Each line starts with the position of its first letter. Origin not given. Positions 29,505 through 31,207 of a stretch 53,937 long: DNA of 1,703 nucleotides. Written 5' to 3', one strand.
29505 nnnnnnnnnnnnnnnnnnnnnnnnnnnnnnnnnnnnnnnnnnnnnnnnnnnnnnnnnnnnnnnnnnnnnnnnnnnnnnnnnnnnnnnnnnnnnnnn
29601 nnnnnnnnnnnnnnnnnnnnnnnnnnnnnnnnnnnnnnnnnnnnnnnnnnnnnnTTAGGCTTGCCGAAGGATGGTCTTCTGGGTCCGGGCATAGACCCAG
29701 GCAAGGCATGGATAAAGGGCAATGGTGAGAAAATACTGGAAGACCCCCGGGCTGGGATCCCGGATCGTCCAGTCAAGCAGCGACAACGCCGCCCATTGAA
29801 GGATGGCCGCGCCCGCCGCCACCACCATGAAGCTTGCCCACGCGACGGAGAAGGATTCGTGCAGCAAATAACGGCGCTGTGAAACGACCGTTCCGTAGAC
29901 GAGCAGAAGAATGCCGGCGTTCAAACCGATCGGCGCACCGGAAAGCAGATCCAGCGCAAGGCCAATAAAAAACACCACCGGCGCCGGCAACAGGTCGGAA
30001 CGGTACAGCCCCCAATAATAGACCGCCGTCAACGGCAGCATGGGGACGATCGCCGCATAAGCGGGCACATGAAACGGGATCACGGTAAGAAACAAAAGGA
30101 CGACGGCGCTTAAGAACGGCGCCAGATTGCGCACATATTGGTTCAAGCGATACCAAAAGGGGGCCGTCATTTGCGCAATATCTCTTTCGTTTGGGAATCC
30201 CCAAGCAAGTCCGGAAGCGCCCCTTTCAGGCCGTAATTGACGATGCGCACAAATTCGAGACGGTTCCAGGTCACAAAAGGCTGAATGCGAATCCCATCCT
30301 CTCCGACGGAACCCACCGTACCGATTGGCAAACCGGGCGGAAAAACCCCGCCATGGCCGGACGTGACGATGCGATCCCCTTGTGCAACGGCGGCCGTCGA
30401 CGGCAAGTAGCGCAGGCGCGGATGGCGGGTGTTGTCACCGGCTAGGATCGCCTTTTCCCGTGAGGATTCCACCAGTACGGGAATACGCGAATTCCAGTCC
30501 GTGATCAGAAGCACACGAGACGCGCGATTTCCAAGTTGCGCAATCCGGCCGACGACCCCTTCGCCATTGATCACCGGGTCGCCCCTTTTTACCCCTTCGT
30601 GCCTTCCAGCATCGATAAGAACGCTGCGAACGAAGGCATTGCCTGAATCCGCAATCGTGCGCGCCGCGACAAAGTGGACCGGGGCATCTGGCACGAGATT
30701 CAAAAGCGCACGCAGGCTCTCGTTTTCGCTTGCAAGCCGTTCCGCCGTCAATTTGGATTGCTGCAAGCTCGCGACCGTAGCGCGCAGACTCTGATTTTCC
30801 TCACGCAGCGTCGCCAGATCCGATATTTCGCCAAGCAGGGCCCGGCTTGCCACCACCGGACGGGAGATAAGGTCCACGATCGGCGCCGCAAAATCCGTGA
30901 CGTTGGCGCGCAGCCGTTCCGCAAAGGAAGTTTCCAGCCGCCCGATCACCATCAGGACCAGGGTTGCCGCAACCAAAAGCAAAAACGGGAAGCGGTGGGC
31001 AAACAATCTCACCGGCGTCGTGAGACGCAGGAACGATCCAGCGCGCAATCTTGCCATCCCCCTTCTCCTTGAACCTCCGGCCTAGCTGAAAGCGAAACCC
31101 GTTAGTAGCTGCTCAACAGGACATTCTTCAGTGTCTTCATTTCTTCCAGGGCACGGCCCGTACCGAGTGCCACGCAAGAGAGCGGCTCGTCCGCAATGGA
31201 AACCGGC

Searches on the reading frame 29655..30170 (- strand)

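Call 9: search_protein_families(library=pfam, proteins=[window:29655-30170:-])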
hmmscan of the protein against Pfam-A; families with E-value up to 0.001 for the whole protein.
window:29655-30170:- (171 aa): 1 family
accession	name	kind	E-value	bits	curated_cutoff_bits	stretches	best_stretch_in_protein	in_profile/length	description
PF04093.17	MreD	-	1.7e-06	28.7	24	1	22-128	14-120/158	rod shape-determining protein MreD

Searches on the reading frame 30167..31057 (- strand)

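Call 9: search_protein_families(library=pfam, proteins=[window:30167-31057:-])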
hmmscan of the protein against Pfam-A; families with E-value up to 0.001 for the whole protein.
window:30167-31057:- (296 aa): 1 family
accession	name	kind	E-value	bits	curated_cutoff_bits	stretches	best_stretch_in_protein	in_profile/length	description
PF04085.20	MreC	-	1.5e-39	135.6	28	1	135-273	2-146/147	Rod shape-determining protein MreC, barrel core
